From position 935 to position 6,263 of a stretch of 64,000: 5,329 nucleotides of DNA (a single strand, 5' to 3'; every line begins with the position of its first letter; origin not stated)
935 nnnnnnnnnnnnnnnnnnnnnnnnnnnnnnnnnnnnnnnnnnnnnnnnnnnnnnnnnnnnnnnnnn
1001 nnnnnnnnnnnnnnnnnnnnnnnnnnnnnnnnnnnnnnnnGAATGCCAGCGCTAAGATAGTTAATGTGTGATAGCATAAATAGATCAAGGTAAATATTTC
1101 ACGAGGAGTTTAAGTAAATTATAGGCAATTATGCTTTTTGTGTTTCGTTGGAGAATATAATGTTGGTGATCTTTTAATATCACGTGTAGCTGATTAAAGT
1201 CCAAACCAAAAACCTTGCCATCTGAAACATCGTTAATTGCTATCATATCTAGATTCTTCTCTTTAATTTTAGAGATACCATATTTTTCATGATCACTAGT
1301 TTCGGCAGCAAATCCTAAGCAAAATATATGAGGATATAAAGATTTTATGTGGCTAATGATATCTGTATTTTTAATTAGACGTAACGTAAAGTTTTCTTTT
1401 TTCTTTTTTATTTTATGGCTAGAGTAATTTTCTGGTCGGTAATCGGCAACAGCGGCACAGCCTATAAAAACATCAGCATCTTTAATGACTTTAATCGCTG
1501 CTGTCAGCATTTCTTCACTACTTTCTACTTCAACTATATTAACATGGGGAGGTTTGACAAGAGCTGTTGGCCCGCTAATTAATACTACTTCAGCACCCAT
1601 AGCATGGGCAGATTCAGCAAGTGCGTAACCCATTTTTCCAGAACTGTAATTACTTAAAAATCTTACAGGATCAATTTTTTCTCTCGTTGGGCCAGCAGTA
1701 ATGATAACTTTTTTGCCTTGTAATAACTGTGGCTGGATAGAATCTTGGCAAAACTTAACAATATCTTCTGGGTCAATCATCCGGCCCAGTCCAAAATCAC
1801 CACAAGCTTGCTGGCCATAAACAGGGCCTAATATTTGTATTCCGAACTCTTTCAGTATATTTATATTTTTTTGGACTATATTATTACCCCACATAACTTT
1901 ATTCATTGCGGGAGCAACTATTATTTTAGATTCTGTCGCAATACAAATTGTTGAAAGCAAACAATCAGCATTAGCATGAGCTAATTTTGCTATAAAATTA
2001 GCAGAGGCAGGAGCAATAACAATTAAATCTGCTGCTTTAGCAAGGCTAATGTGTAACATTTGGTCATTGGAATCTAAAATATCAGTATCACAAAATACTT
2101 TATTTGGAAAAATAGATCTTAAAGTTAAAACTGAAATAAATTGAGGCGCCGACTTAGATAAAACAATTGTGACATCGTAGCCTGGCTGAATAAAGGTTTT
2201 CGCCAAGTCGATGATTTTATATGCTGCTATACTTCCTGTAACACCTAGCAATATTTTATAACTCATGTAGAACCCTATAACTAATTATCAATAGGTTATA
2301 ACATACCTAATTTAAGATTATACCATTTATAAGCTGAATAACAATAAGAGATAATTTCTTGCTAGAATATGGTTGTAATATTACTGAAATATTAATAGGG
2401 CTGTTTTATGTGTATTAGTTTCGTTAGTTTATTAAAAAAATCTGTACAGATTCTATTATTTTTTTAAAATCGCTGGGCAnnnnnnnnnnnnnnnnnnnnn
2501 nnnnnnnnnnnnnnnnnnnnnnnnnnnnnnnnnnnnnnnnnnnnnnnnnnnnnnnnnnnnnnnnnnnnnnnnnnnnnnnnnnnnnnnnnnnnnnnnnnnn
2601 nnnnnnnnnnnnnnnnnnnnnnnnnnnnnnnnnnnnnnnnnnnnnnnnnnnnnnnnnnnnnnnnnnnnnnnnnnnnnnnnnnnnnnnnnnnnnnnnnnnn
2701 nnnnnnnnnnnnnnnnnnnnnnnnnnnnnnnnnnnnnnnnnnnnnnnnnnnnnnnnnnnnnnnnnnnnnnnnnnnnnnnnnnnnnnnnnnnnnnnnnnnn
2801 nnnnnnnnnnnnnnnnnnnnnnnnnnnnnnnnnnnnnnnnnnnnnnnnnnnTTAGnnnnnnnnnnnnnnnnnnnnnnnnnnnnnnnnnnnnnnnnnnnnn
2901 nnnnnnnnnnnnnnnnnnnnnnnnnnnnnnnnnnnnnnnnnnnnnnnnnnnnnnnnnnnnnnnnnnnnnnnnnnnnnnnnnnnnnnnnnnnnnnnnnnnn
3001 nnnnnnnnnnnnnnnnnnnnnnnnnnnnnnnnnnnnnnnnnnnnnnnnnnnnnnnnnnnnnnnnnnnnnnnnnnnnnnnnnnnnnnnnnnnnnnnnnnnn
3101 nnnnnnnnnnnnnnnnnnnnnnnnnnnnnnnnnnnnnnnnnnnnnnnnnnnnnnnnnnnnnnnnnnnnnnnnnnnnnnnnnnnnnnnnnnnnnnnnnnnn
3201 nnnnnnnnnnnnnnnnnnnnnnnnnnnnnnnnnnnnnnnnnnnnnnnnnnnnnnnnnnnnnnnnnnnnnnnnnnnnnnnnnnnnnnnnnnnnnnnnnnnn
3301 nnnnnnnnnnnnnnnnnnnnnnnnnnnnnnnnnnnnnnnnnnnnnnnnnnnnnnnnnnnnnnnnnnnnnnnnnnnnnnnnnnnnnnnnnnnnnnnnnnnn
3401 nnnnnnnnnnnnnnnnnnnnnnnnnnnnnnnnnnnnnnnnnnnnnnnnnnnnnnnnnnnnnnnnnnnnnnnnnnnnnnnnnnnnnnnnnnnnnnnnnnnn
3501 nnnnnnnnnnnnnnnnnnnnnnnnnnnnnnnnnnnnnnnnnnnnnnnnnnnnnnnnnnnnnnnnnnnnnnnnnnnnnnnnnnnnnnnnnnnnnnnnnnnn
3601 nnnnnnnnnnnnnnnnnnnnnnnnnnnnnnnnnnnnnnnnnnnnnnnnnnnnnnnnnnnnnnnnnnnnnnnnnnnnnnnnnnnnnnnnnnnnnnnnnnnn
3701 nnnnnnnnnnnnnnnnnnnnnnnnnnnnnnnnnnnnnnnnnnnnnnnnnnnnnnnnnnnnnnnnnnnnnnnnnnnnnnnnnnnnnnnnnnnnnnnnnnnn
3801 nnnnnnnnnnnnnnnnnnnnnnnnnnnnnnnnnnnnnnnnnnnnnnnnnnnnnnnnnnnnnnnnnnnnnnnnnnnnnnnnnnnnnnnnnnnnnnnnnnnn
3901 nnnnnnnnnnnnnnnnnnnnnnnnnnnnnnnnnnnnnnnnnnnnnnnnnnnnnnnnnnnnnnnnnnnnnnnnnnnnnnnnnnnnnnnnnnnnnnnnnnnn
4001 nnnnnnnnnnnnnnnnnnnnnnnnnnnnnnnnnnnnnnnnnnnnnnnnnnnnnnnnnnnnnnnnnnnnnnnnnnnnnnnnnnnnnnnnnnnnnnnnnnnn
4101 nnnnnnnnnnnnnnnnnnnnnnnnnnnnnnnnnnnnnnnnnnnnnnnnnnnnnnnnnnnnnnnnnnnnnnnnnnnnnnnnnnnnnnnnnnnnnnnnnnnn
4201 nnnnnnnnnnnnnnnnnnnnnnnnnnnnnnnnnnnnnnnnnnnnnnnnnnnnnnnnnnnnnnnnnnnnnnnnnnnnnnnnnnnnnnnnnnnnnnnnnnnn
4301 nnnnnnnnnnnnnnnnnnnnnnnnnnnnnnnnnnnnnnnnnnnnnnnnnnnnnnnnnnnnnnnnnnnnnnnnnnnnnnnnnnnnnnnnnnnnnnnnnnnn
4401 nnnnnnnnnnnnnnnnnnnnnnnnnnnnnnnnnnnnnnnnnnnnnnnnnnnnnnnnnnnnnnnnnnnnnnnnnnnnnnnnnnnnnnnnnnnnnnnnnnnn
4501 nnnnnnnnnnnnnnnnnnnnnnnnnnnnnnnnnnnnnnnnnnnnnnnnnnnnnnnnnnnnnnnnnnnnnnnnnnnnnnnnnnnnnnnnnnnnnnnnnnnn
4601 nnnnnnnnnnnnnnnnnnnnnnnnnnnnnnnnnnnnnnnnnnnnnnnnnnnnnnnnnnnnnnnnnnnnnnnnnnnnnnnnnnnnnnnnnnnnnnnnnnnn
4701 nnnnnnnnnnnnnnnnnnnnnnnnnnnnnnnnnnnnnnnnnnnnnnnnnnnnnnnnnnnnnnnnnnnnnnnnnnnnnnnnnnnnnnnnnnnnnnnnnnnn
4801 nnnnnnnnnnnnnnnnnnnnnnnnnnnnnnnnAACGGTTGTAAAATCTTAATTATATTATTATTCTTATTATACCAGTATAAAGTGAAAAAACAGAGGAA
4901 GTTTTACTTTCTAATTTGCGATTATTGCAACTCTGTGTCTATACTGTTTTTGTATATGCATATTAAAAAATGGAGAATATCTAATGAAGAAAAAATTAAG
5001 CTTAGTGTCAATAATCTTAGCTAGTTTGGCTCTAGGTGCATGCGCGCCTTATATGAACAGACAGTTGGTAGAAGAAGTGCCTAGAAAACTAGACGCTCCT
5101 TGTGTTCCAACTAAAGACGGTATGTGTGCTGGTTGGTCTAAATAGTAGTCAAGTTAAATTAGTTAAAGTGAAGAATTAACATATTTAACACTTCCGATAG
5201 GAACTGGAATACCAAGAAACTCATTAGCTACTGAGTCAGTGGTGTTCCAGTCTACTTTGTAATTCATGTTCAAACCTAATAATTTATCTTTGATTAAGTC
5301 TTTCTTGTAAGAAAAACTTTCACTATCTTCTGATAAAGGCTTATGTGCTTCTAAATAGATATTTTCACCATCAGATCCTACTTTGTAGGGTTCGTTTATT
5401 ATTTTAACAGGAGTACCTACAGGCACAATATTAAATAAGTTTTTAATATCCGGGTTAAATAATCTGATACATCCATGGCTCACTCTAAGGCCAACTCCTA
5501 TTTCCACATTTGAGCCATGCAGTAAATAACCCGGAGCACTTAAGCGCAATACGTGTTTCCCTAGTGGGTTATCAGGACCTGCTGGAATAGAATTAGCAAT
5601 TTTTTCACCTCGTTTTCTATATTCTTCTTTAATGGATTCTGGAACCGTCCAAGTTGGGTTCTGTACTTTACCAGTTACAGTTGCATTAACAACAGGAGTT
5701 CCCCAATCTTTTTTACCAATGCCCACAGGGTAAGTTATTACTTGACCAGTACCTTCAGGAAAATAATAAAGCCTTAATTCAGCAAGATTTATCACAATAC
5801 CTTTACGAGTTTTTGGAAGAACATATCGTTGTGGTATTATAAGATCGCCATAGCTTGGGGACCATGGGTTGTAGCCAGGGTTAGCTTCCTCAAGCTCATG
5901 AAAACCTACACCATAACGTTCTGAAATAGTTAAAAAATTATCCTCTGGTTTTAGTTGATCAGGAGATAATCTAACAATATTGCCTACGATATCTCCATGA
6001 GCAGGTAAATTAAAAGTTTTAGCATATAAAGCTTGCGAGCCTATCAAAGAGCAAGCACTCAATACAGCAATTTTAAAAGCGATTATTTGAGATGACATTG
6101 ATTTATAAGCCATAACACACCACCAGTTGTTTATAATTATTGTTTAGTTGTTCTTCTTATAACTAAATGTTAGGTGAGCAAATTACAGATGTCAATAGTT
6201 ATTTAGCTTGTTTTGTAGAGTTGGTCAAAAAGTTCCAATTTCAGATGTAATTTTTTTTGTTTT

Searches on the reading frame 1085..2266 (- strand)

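Call 86: search_protein_families(library=pfam, proteins=[window:1085-2266:-], max_evalue=0.00001)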
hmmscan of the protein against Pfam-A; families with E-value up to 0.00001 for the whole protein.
window:1085-2266:- (393 aa): 2 families
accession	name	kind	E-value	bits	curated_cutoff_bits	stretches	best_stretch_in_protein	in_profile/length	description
PF04127.22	DFP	-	6.8e-69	231.9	22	1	182-363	1-186/186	DNA/pantothenate metabolism flavoprotein C-terminal domain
PF02441.25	Flavoprotein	-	9e-29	100.6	22.7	1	4-176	2-161/162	Flavoprotein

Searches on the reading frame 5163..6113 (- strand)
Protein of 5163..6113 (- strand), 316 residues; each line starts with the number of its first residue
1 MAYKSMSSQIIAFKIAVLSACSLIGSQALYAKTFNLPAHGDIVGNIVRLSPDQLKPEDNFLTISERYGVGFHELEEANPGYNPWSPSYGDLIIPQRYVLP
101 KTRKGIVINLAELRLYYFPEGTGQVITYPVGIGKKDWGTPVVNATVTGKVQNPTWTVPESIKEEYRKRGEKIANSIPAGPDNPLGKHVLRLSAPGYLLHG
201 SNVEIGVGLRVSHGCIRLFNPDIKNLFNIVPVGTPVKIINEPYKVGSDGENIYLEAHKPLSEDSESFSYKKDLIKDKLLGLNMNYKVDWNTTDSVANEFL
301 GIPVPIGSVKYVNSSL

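Call 86: search_protein_families(library=pfam, proteins=[window:5163-6113:-], max_evalue=0.00001)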
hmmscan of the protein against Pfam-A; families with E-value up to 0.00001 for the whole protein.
window:5163-6113:- (316 aa): 1 family
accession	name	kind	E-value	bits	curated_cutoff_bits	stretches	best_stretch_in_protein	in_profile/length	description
PF03734.19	YkuD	-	9.9e-25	88.3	23.4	1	104-238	2-146/146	L,D-transpeptidase catalytic domain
